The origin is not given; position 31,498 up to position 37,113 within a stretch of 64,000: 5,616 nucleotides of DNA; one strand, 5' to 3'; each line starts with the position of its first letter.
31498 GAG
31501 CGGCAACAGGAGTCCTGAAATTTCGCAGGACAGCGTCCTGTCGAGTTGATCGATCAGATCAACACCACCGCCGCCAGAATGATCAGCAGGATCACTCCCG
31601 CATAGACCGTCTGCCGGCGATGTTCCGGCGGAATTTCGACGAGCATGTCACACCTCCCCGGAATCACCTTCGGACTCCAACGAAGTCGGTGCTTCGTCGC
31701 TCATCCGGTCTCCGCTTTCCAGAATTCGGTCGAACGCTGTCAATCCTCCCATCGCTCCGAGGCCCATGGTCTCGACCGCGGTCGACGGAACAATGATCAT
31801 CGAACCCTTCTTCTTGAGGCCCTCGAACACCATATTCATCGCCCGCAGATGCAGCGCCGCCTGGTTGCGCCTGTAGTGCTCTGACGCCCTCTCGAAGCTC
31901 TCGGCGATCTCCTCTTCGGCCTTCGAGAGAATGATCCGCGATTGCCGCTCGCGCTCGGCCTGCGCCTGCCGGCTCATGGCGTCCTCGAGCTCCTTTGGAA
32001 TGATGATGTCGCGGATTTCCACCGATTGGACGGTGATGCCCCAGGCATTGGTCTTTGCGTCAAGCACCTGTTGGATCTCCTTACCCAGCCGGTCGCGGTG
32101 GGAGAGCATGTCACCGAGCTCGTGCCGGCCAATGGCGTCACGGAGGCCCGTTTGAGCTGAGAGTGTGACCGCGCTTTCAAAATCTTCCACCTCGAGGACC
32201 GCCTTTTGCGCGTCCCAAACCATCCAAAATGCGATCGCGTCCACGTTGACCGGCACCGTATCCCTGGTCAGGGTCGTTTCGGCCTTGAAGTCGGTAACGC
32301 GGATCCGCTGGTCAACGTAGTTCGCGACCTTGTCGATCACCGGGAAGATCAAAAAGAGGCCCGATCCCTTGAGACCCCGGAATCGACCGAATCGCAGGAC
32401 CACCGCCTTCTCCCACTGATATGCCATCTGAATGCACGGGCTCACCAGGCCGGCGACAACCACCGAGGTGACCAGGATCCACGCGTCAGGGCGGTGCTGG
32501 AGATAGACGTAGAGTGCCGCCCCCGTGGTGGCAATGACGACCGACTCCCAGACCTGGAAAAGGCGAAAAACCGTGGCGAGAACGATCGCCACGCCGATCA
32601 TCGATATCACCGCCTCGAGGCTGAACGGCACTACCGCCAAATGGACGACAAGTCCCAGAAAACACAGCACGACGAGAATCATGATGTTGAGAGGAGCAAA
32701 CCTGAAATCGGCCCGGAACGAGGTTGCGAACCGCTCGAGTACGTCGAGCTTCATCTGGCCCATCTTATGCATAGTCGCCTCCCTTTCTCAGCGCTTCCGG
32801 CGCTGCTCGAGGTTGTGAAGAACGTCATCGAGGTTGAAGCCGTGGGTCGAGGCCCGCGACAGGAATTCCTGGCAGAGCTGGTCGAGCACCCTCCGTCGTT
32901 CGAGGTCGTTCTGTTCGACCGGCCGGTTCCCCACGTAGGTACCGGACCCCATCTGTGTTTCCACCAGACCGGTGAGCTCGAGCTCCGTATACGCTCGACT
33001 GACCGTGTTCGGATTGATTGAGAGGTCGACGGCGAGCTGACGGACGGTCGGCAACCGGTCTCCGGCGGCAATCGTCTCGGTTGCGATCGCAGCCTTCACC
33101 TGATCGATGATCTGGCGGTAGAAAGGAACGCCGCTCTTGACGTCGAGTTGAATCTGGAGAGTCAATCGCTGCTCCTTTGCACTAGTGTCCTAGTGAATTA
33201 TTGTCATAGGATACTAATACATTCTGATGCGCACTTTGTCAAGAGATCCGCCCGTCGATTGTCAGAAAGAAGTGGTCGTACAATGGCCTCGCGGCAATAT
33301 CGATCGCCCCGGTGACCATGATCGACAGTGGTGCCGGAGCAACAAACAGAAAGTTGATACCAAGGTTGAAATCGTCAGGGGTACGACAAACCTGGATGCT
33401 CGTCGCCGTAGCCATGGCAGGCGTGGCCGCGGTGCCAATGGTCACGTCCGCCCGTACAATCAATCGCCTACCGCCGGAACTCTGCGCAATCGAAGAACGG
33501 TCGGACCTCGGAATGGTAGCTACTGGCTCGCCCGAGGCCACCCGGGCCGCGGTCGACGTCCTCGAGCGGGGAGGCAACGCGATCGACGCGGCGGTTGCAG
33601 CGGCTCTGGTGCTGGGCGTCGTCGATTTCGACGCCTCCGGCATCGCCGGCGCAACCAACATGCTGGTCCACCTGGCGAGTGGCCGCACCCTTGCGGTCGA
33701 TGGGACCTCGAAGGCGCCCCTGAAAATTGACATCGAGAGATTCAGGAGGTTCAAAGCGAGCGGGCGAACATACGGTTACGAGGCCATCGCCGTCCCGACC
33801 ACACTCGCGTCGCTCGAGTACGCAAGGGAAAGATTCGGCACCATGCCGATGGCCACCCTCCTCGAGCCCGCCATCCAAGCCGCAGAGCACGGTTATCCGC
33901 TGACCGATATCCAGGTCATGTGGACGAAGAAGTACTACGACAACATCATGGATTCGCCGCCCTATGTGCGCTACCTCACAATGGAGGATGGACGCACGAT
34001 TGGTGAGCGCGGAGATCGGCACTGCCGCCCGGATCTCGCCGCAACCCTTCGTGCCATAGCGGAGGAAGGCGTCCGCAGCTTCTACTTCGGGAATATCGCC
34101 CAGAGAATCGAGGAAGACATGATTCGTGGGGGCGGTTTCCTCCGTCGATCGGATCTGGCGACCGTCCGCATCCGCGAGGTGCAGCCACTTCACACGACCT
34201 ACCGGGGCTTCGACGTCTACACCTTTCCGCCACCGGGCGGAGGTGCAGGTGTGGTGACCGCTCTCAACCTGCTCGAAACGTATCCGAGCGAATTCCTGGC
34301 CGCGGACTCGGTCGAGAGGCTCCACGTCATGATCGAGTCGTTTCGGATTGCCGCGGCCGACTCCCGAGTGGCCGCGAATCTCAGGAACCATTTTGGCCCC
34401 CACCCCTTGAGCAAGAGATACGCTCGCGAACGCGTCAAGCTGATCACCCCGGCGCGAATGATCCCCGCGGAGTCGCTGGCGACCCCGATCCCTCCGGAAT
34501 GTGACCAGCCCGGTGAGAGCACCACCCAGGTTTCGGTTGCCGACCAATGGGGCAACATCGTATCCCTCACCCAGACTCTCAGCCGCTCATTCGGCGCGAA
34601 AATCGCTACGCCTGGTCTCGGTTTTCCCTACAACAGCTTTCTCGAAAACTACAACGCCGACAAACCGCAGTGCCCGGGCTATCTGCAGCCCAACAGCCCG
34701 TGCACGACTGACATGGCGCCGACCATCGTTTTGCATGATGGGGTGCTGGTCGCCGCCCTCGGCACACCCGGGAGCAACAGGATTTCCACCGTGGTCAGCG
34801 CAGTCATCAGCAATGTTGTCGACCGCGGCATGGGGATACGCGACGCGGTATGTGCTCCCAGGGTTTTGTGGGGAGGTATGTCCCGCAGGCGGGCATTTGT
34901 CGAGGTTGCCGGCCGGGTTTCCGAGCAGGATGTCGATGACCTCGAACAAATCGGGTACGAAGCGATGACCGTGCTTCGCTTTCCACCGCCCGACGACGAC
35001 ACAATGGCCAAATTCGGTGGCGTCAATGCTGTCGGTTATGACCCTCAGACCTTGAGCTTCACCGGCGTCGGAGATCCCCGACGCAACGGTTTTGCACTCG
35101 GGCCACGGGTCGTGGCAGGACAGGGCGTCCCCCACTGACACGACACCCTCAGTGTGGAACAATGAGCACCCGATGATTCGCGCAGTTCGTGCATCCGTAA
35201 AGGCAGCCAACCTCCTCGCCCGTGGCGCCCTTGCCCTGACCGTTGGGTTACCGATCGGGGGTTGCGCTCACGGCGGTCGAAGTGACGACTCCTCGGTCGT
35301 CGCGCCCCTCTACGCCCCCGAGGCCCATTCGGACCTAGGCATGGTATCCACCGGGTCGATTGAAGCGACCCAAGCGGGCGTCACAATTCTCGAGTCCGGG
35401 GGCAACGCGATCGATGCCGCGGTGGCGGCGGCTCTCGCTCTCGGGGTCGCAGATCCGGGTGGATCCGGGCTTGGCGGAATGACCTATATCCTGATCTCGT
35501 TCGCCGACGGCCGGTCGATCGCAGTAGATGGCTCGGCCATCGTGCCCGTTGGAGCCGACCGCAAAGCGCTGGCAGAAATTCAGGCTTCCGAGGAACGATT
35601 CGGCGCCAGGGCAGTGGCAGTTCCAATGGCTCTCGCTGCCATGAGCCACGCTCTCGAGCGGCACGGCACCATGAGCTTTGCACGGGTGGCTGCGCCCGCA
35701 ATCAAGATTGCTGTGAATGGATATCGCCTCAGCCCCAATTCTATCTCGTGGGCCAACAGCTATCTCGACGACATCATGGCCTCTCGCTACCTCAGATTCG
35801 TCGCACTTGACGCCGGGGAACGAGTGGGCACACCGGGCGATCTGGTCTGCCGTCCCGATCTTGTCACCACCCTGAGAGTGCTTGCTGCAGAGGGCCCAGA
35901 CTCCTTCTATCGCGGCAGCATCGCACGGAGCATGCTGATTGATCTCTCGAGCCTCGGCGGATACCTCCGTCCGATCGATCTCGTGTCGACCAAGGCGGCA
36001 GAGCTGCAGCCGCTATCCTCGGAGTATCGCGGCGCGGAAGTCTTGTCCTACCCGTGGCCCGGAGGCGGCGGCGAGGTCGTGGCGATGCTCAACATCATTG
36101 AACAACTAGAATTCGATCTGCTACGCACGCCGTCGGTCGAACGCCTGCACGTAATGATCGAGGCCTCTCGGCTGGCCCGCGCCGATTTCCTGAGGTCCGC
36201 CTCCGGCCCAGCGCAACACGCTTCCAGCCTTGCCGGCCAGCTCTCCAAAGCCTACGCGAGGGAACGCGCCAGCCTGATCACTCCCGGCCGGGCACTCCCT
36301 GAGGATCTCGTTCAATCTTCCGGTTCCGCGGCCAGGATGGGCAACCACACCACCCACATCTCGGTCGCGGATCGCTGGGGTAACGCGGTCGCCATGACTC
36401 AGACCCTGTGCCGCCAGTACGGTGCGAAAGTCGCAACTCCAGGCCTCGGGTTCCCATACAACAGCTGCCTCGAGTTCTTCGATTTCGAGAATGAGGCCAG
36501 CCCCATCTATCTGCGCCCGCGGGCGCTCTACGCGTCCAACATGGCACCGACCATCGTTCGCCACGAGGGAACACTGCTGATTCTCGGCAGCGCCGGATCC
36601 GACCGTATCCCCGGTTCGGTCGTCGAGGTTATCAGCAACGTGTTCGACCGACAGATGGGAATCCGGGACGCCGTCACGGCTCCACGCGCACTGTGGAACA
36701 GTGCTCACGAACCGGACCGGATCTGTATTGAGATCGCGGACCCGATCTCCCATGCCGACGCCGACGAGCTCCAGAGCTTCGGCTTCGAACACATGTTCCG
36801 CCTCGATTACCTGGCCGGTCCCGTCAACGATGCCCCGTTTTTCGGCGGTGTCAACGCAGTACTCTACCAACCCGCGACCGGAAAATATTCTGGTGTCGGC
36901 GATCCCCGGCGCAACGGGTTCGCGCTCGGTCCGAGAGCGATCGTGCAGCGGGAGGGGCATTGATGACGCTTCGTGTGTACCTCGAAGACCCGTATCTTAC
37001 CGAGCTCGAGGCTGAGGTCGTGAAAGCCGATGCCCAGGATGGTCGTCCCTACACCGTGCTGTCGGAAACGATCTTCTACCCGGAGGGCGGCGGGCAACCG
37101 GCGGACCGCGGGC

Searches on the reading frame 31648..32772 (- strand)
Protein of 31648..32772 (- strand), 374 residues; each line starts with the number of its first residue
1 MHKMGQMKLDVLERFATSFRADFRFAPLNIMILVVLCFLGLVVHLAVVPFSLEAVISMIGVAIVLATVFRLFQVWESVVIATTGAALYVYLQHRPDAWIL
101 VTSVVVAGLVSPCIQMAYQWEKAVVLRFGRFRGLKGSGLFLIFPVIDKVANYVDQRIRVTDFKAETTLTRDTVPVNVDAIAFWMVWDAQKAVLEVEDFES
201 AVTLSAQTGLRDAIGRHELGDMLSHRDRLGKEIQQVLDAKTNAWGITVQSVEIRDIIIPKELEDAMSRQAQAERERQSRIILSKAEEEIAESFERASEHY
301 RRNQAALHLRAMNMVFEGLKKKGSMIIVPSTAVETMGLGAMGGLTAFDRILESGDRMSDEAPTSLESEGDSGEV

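Call 24: search_protein_families(library=pfam, proteins=[window:31648-32772:-], max_evalue=0.001)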
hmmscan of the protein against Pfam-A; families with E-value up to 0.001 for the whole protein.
window:31648-32772:- (374 aa): 2 families
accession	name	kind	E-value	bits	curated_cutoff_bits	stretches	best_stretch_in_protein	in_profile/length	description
PF01145.31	Band_7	-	8.9e-36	124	23.6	1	119-286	5-175/176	SPFH domain / Band 7 family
PF13421.11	Band_7_1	-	0.00013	22.2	24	1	208-271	143-208/211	SPFH domain-Band 7 family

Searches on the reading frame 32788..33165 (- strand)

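Call 80: search_protein_families(library=pfam, proteins=[window:32788-33165:-], max_evalue=0.001)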
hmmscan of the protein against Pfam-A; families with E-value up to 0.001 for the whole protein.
window:32788-33165:- (125 aa): 2 families
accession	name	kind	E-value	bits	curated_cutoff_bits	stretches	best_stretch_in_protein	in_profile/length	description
PF00392.27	GntR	-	1e-15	57.5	27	1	16-78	2-64/64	Bacterial regulatory proteins, gntR family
PF02082.26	Rrf2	-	0.00041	20.9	30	1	35-82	20-68/132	Iron-dependent Transcriptional regulator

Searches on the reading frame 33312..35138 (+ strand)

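Call 24: search_protein_families(library=pfam, proteins=[window:33312-35138:+], max_evalue=0.001)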
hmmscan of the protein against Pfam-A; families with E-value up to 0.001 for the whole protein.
window:33312-35138:+ (608 aa): 1 family
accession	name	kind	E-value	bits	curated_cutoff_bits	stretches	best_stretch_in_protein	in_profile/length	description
PF01019.26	G_glu_transpept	-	7.8e-105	352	27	1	82-554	2-483/512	Gamma-glutamyltranspeptidase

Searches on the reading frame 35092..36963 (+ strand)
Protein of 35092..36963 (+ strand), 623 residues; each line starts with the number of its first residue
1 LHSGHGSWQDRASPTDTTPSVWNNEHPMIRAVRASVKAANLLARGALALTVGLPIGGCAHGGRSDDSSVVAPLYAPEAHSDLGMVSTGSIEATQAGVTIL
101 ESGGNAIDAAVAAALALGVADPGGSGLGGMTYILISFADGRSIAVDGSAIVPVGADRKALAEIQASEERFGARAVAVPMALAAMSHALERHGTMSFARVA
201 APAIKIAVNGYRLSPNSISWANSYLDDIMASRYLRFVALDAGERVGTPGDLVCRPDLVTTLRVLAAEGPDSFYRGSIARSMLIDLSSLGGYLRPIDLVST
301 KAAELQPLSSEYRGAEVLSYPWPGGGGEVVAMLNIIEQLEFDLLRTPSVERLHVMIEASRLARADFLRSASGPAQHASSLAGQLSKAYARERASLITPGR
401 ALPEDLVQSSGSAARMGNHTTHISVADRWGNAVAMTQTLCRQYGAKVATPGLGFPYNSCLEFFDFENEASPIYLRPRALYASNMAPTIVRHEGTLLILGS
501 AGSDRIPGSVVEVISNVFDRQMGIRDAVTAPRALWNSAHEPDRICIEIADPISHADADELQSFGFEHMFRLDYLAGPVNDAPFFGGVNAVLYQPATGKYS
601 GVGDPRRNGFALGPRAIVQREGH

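Call 24: search_protein_families(library=pfam, proteins=[window:35092-36963:+], max_evalue=0.001)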
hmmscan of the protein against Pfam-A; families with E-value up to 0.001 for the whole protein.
window:35092-36963:+ (623 aa): 1 family
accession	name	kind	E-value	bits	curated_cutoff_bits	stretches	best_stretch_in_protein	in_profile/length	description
PF01019.26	G_glu_transpept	-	4.5e-97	326.4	27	1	98-609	2-512/512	Gamma-glutamyltranspeptidase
